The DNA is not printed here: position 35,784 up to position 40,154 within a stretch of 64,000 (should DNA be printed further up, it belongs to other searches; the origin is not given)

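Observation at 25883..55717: Candidate beta-glucuronan (polyglucuronate) utilisation locus with a complete two-branch catabolic route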

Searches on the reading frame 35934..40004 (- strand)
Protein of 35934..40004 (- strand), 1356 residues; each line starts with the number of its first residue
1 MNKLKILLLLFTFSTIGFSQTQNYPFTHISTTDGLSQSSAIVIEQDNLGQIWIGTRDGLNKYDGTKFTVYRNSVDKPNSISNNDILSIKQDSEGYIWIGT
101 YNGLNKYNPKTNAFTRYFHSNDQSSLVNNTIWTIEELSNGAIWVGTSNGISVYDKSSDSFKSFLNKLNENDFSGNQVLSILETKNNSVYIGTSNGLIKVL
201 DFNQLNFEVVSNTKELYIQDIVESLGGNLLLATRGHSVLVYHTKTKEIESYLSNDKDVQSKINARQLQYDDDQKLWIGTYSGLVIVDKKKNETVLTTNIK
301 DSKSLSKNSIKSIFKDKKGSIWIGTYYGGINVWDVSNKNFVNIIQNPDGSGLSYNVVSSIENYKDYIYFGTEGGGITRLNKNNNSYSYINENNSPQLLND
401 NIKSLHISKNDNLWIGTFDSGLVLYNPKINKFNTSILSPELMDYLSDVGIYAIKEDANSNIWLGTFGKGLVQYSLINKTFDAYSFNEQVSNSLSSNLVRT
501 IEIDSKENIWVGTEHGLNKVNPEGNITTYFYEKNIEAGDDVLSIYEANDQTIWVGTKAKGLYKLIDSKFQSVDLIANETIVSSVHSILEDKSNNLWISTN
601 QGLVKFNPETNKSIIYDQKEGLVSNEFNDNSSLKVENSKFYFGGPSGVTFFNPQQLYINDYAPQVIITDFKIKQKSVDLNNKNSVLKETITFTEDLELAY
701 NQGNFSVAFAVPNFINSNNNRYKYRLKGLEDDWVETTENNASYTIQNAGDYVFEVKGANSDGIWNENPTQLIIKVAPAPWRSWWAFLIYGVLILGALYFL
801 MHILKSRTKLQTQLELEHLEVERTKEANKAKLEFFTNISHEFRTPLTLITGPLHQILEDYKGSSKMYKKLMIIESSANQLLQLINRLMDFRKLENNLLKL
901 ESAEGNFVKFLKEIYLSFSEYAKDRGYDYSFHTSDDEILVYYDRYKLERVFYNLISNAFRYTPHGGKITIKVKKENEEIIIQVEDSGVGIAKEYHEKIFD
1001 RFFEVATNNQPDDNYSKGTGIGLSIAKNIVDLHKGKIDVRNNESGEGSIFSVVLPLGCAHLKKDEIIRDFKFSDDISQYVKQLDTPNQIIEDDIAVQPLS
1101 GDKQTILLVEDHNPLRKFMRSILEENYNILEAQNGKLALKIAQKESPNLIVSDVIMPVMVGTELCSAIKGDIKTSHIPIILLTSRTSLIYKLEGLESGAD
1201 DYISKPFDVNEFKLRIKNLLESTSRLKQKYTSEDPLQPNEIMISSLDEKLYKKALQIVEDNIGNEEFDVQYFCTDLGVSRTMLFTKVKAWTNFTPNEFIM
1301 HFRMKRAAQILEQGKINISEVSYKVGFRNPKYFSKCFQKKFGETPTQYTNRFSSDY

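Call 3: search_protein_families(library=pfam, proteins=[window:35934-40004:-])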
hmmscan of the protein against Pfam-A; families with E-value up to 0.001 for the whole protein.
window:35934-40004:- (1356 aa): 12 families
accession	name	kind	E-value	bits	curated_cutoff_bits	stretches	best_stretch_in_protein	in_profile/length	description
PF07494.17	Reg_prop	-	3.7e-47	152.7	20.4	2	80-102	2-24/24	Two component regulator propeller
PF02518.31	HATPase_c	-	1.4e-27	96.7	26.4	1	943-1056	2-109/111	Histidine kinase-, DNA gyrase B-, and HSP90-like ATPase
PF00072.30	Response_reg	-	5.9e-25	88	30.2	1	1106-1216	1-110/111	Response regulator receiver domain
PF12833.13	HTH_18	-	6.6e-17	62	33.6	1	1273-1351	2-80/80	Helix-turn-helix domain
PF07495.19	Y_Y_Y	-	3.9e-16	59.1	26.6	1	713-775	1-64/65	Y_Y_Y domain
PF23748.1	Beta-prop_LRRK2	-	3.1e-14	53.2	26.9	0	300-347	266-313/359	LRRK2 beta propeller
PF00512.31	HisKA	-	1.7e-13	50.8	26.9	1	830-895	1-65/66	His Kinase A (phospho-acceptor) domain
PF00165.29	HTH_AraC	-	6.3e-12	45.8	26.6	1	1311-1349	1-41/42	Bacterial regulatory helix-turn-helix proteins, AraC family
PF24796.1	WDR55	-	4.1e-05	23.2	200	1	148-346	75-261/296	WDR55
PF23754.1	Beta-prop_IP5PC_F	-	5.6e-05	22.6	27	0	138-203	298-356/392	IP5P C-F beta-propeller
PF13570.13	Beta-prop_ACSF4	-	0.00012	22.1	133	1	255-385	44-166/329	Beta-alanine-activating enzyme, beta-propeller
PF23409.1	Beta-prop_EML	-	0.00055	19.9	88.2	0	465-602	127-262/267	Echinoderm microtubule-associated protein first beta-propeller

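Call 82: search_protein_families(library=ncbifam, proteins=[window:35934-40004:-], max_evalue=0.001)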
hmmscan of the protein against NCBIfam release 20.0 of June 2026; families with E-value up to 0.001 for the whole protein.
window:35934-40004:- (1356 aa): 175 families (the best 25 are shown)
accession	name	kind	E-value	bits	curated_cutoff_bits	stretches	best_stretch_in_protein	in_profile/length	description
NF047465.1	hybrid_HK_LvrA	exception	1.3e-74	251.7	1200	1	813-1221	183-585/819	hybrid histidine kinase/response regulator LvrA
NF047874.1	MASE3_PAS_HK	subfamily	4.4e-63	214.1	560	1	813-1064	384-631/655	MASE3 domain-containing sensor histidine kinase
NF038297.2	hybrid_HK_HrmK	equivalog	2e-54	185.3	725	1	806-1212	213-600/607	hybrid histidine kinase/response regulator HrmK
NF008302.0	PRK11091.1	equivalog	8.9e-54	182.9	838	1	823-1259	275-679/779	aerobic respiration two-component sensor histidine kinase ArcB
NF046044.1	PnpS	equivalog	6e-52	177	400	1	820-1055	159-390/390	two-component system histidine kinase PnpS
NF008318.0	PRK11107.1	equivalog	1.3e-49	169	890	2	820-1091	282-553/920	two-component sensor histidine kinase BarA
NF033092.0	HK_WalK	equivalog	7.7e-48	163.5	725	1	825-1056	366-594/594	cell wall metabolism sensor histidine kinase WalK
NF011874.0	PRK15347.1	equivalog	3.3e-47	161.1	852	2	823-1057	390-615/921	two component system sensor kinase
TIGR02956.1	TMAO_torS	equivalog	6.2e-47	160.3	676.5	1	823-1244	456-845/967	TMAO reductase system sensor histidine kinase/response regulator TorS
NF008099.0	PRK10841.1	equivalog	1.9e-46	158.3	920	2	822-1065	461-699/949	two-component system sensor histidine kinase RcsC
NF041947.1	LuxQ_Vibrio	equivalog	2.1e-46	158.3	1200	1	824-1212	465-831/843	quorum-sensing autoinducer 2 sensor kinase/phosphatase LuxQ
NF041880.1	EPS_EpsF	equivalog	3.7e-46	157.6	900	2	820-1055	263-492/492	response regulator EpsF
TIGR02966.1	phoR_proteo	equivalog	4.8e-45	154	334.2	1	820-1053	103-332/333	phosphate regulon sensor histidine kinase PhoR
NF041735.1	hist_kin_RppB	equivalog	3.2e-41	141.5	400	1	833-1055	218-438/438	two-component system sensor histidine kinase RppB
NF041832.1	near_NosP_CTERM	subfamily_domain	7.6e-39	133.8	400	1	826-1216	2-366/370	NahK/ErcS family hybrid sensor histidine kinase/response regulator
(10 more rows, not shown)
